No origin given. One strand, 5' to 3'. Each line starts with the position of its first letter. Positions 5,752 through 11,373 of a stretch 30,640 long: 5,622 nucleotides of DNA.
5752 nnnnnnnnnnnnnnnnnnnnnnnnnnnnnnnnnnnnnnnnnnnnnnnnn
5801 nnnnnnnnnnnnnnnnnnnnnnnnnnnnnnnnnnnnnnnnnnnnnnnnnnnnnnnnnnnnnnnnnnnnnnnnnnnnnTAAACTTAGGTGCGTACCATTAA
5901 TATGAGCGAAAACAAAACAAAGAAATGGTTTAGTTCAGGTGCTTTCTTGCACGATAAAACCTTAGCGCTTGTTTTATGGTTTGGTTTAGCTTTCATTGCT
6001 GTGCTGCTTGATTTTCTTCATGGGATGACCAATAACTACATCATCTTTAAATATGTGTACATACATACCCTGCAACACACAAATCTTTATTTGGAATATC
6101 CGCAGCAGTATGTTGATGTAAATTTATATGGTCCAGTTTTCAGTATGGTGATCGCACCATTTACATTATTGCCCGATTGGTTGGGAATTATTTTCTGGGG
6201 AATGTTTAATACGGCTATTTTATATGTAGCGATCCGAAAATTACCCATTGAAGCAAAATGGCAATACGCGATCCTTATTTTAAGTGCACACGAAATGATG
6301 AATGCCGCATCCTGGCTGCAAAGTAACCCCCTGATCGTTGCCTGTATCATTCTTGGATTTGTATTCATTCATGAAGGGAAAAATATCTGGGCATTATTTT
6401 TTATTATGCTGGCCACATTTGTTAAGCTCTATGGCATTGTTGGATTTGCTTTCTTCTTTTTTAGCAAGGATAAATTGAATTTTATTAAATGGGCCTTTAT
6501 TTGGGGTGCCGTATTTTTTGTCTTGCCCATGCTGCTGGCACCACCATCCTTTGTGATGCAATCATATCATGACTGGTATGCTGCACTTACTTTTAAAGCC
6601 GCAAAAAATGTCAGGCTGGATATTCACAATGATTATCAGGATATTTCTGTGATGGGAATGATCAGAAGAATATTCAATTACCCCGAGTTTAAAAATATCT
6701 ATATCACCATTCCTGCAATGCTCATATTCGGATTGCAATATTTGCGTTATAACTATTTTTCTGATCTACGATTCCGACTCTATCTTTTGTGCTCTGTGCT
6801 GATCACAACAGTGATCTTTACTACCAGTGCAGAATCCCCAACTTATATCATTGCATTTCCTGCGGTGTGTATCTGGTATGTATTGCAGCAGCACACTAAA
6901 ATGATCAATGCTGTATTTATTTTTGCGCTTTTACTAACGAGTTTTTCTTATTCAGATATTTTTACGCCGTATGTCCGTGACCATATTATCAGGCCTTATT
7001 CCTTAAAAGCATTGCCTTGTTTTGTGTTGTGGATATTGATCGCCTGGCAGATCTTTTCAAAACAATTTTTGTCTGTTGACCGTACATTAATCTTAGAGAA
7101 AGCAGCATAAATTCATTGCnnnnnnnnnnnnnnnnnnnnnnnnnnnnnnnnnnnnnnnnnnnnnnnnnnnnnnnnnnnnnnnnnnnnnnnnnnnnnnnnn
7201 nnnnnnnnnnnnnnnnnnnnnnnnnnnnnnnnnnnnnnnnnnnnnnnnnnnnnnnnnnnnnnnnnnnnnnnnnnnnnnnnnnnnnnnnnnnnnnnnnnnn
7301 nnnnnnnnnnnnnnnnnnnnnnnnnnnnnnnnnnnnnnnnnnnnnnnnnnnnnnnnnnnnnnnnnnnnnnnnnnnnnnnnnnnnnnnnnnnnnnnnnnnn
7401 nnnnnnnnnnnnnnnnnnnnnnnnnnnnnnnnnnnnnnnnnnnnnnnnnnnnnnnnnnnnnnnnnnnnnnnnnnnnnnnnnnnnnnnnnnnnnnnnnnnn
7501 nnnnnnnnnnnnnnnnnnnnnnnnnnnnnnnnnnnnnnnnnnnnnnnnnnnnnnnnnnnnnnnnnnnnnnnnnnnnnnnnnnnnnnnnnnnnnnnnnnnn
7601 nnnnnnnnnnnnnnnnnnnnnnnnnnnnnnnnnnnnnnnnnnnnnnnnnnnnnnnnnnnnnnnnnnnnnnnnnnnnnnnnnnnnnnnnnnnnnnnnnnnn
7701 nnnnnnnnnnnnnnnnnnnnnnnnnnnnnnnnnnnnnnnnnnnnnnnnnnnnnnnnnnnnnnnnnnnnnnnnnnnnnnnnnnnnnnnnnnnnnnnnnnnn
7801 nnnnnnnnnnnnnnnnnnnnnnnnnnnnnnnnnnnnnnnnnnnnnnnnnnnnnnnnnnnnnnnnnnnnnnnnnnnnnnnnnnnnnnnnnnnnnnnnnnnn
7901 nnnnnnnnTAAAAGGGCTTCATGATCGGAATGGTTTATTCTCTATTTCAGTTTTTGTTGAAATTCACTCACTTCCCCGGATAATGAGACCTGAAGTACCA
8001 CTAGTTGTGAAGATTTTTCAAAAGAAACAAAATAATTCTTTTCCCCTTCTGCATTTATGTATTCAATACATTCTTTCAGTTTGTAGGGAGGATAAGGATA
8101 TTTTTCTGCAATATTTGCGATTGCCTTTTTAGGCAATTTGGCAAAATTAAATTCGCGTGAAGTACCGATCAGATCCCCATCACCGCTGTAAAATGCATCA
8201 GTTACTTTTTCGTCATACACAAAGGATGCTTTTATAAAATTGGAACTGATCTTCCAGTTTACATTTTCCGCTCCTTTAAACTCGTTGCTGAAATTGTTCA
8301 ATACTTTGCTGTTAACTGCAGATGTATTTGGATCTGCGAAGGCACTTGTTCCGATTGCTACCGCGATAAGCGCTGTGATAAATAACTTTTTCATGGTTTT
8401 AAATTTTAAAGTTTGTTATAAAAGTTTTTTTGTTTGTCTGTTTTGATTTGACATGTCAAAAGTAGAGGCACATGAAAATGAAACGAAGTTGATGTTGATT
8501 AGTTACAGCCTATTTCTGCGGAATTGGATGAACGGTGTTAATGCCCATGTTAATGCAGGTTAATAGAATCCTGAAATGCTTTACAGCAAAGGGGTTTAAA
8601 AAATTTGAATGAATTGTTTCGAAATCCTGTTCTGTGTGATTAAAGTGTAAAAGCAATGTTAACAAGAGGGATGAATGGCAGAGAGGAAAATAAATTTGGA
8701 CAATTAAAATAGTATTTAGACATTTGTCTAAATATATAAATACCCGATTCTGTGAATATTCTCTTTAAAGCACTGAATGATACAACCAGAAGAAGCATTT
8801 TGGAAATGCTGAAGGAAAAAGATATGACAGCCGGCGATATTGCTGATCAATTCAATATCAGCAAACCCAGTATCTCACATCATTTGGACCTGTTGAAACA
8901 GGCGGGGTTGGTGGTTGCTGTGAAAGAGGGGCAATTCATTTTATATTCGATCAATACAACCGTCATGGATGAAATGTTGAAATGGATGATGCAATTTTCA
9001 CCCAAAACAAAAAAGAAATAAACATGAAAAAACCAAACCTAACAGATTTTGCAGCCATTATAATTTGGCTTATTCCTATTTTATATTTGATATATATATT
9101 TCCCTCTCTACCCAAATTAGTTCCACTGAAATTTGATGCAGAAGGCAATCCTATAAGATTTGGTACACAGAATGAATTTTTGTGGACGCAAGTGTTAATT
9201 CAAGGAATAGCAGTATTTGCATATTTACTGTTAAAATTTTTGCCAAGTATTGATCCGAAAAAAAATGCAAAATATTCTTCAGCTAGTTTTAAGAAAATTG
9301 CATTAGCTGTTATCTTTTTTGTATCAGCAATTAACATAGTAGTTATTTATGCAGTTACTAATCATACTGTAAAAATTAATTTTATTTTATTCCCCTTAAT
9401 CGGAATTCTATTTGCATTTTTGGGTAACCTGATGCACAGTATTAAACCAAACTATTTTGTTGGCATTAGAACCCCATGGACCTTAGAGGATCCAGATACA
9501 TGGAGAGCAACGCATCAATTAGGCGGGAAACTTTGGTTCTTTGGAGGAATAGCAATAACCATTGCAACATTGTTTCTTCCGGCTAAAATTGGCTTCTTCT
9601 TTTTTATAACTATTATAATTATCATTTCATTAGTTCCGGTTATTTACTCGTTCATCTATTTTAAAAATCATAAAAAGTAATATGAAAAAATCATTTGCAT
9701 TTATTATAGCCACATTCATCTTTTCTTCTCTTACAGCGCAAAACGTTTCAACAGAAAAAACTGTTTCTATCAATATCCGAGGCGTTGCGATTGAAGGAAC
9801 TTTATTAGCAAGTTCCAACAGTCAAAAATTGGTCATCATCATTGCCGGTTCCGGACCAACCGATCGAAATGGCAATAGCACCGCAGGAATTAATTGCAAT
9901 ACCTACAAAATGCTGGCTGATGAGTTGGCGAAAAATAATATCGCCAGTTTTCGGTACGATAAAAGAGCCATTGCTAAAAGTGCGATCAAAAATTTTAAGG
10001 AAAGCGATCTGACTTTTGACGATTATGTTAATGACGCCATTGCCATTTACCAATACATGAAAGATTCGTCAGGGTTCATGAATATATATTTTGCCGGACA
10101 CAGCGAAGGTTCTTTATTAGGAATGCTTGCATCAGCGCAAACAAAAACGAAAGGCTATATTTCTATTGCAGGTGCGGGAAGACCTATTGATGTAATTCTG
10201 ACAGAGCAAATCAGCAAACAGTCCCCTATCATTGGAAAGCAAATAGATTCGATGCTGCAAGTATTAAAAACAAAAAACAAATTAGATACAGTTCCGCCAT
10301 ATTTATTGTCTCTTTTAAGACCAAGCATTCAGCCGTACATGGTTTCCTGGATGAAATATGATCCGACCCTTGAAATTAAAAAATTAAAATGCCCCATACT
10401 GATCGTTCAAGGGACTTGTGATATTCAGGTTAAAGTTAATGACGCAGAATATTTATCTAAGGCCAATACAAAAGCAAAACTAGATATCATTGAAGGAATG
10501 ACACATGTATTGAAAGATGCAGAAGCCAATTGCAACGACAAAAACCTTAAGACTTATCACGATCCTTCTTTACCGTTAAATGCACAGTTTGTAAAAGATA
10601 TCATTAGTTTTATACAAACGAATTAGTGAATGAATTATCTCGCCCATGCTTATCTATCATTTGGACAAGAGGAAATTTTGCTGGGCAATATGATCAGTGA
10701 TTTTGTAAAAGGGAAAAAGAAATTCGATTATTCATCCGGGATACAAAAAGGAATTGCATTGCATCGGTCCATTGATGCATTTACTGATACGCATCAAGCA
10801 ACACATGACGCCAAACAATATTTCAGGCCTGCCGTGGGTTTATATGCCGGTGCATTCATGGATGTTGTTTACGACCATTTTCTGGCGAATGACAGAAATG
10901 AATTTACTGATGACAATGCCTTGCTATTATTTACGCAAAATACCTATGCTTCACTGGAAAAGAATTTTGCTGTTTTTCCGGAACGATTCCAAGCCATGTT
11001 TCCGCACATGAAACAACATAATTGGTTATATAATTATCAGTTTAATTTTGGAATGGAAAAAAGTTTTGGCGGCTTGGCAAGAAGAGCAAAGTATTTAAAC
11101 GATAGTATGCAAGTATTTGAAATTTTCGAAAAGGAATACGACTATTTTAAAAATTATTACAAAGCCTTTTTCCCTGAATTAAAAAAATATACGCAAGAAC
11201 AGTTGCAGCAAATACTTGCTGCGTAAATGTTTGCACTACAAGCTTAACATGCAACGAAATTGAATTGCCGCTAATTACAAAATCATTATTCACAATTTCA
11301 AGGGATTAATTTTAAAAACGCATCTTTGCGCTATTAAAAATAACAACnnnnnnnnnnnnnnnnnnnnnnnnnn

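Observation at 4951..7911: GT2 - GT87 - cytoplasmic deacetylase operon: candidate undescribed amino-sugar lipid modification pathway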

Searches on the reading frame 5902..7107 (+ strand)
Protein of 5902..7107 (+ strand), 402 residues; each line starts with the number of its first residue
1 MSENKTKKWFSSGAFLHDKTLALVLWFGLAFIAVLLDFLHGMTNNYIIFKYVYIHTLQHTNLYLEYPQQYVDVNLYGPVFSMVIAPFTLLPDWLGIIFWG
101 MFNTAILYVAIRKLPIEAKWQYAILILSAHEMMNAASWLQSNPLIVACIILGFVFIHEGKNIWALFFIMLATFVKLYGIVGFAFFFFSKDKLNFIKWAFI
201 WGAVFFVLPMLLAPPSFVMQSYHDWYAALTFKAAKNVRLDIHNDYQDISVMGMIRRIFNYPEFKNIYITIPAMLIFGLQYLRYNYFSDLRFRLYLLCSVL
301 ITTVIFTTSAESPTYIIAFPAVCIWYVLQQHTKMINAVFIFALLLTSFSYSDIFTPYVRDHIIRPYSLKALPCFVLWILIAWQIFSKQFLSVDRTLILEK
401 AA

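Call 5: search_protein_families(library=pfam, proteins=[window:5902-7107:+], max_evalue=0.01)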
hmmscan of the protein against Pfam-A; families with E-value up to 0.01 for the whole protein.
window:5902-7107:+ (402 aa): 1 family
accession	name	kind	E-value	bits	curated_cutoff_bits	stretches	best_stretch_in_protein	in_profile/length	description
PF09594.16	GT87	-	6.5e-25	88.7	25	1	75-302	2-232/237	Glycosyltransferase family 87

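Call 6: search_protein_families(library=ncbifam, proteins=[window:5902-7107:+], max_evalue=0.01)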
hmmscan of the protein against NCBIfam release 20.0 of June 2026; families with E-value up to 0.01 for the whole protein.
window:5902-7107:+ (402 aa): 0 families

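Call 8: search_solved_structures(query=window:5902-7107:+, max_evalue=1, show_alignments=1)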
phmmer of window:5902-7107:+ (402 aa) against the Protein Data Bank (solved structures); distinct sequences matched with E-value up to 1: 0.

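Call 10: find_related_loci(query=window:5902-7107:+, collection=genome_contigs, flank=6000)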
Query window:5902-7107:+ (402 aa) in genome_contigs; peptide patterns used: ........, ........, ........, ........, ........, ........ (x = any residue, [..] = any of these).
31 stretches matched a pattern; 6 encode a relative of the query (tblastn E <= 1e-3); 6 distinct loci.
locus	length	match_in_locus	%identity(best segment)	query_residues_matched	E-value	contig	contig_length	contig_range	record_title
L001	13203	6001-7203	88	1-401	0e+0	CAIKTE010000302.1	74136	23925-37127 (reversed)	MAG: uncultured Chitinophagaceae bacterium isolate MJ130916A_bin-0263 genome assembly, contig: bin-0263:302/384, whole g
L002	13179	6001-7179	82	1-393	0e+0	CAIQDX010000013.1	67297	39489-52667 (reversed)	MAG: uncultured Chitinophagaceae bacterium isolate Umea2p3_bin-1345 genome assembly, contig: bin-1345:013/147, whole gen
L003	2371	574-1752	79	1-393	0e+0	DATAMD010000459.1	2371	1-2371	MAG TPA_asm: Chitinophagaceae bacterium isolate SMAG_U6981 k141_116752, whole genome shotgun sequence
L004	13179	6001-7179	52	1-394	1e-133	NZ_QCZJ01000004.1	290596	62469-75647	Terrimonas sp. strain NS-102 Scaffold4, whole genome shotgun sequence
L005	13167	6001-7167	44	4-400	1e-107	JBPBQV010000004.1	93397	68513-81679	MAG: Janthinobacterium lividum isolate 3300036999_metabat.20 3300036999_metabat.20_Ga0393378_0000046, whole genome shotg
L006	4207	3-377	82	269-393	2e-61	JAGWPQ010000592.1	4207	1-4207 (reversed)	MAG: Bacteroidota bacterium isolate REEB283 k141_3774675, whole genome shotgun sequence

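Call 28: search_protein_families(library=pfam, proteins=[L004:5267-5977:+, L004:8100-9008:+, L002:7376-8377:+], max_evalue=0.001)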
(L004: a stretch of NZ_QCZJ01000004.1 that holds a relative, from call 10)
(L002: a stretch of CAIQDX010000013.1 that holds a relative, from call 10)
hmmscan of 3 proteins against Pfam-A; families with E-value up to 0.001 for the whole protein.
L004:5267-5977:+ (237 aa): 1 family
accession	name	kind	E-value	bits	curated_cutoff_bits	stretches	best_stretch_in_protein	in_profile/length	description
PF00535.33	Glycos_transf_2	-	7.2e-08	33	23.3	1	42-168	30-160/168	Glycosyl transferase family 2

L004:8100-9008:+ (303 aa): 1 family
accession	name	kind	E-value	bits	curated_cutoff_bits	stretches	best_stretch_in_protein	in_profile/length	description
PF01545.26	Cation_efflux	-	5.3e-21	75.7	26.6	1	12-212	1-197/198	Cation efflux family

L002:7376-8377:+ (334 aa): 6 families
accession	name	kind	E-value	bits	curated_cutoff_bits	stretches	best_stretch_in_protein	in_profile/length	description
PF07726.17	AAA_3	-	6.6e-67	223.8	27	1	53-183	1-131/131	ATPase family associated with various cellular activities (AAA)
PF17863.7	AAA_lid_2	-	5.7e-21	74.5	22.7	1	260-327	7-74/74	AAA lid domain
PF07728.20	AAA_5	-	4.3e-14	53.1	22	1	53-181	1-139/139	AAA domain (dynein-related subfamily)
PF20030.5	bpMoxR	-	2.1e-13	50.3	27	1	27-196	7-175/205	MoxR domain in the MoxR-vWA-beta-propeller ternary systems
PF00493.29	MCM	-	7.4e-05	22.4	23.3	1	48-165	54-174/224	MCM P-loop domain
PF00004.35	AAA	-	0.00015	22.7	21.2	1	54-164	1-110/131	ATPase family associated with various cellular activities (AAA)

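Call 30: find_homologous_proteins(query=window:5902-7107:+, max_evalue=0.00001)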
Query window:5902-7107:+ (402 aa): 3434 proteins with E <= 0.00001 among 6916 candidates; the best 120 are listed. Only proteins of 221 to 704 residues were searched: fused or split forms outside these lengths cannot appear, so this answer is no evidence that the protein stands alone or is whole; find_related_loci, which searches DNA, has no such limit.
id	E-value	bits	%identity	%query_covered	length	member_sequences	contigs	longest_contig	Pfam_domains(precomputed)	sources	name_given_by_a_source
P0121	7.0e-257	870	97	100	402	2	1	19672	PF09594.17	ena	-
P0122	8.8e-250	847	93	100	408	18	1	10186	PF09594.17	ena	-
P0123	1.9e-218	744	83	98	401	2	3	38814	PF09594.17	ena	-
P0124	8.9e-218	741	82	98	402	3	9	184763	PF09594.17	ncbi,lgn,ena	-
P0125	9.9e-210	715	79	97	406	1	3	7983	PF09594.17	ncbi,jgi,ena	-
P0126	1.6e-209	714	78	99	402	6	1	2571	PF09594.17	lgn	-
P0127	2.6e-208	710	80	98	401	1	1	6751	PF09594.17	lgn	-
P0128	8.2e-206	702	76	98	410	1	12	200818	PF09594.17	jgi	jgi:hypothetical protein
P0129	1.7e-200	684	76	98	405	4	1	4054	PF09594.17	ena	-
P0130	3.9e-194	663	74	98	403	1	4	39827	PF09594.17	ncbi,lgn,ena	-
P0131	4.4e-194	663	74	98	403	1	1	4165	PF09594.17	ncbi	-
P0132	8.9e-194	662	74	98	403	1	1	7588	PF09594.17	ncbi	-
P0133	1.1e-193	662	74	98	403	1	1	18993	PF09594.17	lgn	-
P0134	4.8e-192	657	73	98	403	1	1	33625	PF09594.17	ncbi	-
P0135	9.9e-186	636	71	99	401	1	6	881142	PF09594.17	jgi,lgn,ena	jgi:hypothetical protein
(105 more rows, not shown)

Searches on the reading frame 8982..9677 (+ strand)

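Call 5: search_protein_families(library=pfam, proteins=[window:8982-9677:+], max_evalue=0.01)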
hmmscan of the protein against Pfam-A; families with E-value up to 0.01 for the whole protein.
window:8982-9677:+ (232 aa): 2 families
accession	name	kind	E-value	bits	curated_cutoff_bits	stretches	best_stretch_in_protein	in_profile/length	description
PF13630.11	SdpI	-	4.4e-22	78.4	28.2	1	154-223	2-71/71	SdpI/YfhL protein family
PF07853.16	DUF1648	-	2.6e-06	27.4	28.7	1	27-73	1-47/49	Domain of unknown function (DUF1648)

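Call 6: search_protein_families(library=ncbifam, proteins=[window:8982-9677:+], max_evalue=0.01)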
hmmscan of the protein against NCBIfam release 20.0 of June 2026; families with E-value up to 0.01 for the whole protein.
window:8982-9677:+ (232 aa): 0 families

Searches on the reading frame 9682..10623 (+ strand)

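Call 5: search_protein_families(library=pfam, proteins=[window:9682-10623:+], max_evalue=0.01)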
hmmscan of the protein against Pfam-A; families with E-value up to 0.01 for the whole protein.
window:9682-10623:+ (314 aa): 3 families
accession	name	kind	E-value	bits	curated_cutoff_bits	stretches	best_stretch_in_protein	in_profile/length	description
PF12146.15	Hydrolase_4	-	4.5e-12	46.2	27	1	72-276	17-233/239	Serine aminopeptidase, S33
PF20434.5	BD-FAE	-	6.3e-05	23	26.8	1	45-260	10-213/215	BD-FAE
PF20408.4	Abhydrolase_11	-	0.0041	17.3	27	0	231-281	122-171/193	Alpha/beta hydrolase domain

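Call 6: search_protein_families(library=ncbifam, proteins=[window:9682-10623:+], max_evalue=0.01)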
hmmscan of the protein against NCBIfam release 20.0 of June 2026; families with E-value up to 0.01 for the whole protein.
window:9682-10623:+ (314 aa): 11 families
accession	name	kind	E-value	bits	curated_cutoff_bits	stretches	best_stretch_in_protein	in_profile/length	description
NF041096.1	esterase_EstD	equivalog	4.6e-32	111.6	600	1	24-313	136-419/421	esterase EstD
NF041759.1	mac_hydro_EstT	equivalog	1.2e-07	31.2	450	1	79-153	43-113/278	macrolide hydrolase EstT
NF052610.1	macro_16_ester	equivalog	4.1e-07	29.6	420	1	80-151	45-112/281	alpha/beta fold macrolide esterase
NF051487.1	bifunc_PcaCD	exception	3.1e-06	26.5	430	1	225-276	343-394/413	bifunctional 4-carboxymuconolactone decarboxylase/3-oxoadipate enol-lactonase PcaCD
NF053683.1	esterase_mleBRB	exception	8.6e-05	22.2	585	0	83-150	48-111/280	BRB family alpha/beta fold macrolide esterase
NF053693.1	esterase_mleCBF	exception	9.7e-05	21.9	564.5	0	82-148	47-109/279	CBF family alpha/beta fold macrolide esterase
TIGR01250.1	pro_imino_pep_2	subfamily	0.00011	21.9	167.65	0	225-276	220-270/288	proline iminopeptidase-family hydrolase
NF051488.1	bifunc_PcaDC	exception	0.0002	20.6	390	0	226-278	183-235/375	bifunctional 3-oxoadipate enol-lactonase/4-carboxymuconolactone decarboxylase PcaDC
TIGR03100.1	hydr1_PEP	hypoth_equivalog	0.00045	19.6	168.45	1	25-146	2-113/274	hydrolase 1, exosortase A system-associated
TIGR02427.1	protocat_pcaD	equivalog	0.00071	19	255.85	0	229-278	186-235/251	3-oxoadipate enol-lactonase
NF045948.1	ProImpepThrmp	equivalog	0.00079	18.9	500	0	30-160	7-124/291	proline iminopeptidase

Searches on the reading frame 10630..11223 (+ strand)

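Call 5: search_protein_families(library=pfam, proteins=[window:10630-11223:+], max_evalue=0.01)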
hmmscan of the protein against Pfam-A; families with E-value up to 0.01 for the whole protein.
window:10630-11223:+ (198 aa): 1 family
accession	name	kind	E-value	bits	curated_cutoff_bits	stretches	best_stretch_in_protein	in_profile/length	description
PF04336.18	ACP_PD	-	2.3e-60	204.3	27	1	1-184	1-183/183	Acyl carrier protein phosphodiesterase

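Call 6: search_protein_families(library=ncbifam, proteins=[window:10630-11223:+], max_evalue=0.01)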
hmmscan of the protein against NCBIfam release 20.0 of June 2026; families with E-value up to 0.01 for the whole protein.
window:10630-11223:+ (198 aa): 1 family
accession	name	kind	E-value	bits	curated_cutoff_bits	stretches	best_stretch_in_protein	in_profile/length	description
NF007466.0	PRK10045.1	equivalog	1e-25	90.9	331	1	1-189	1-189/193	ACP phosphodiesterase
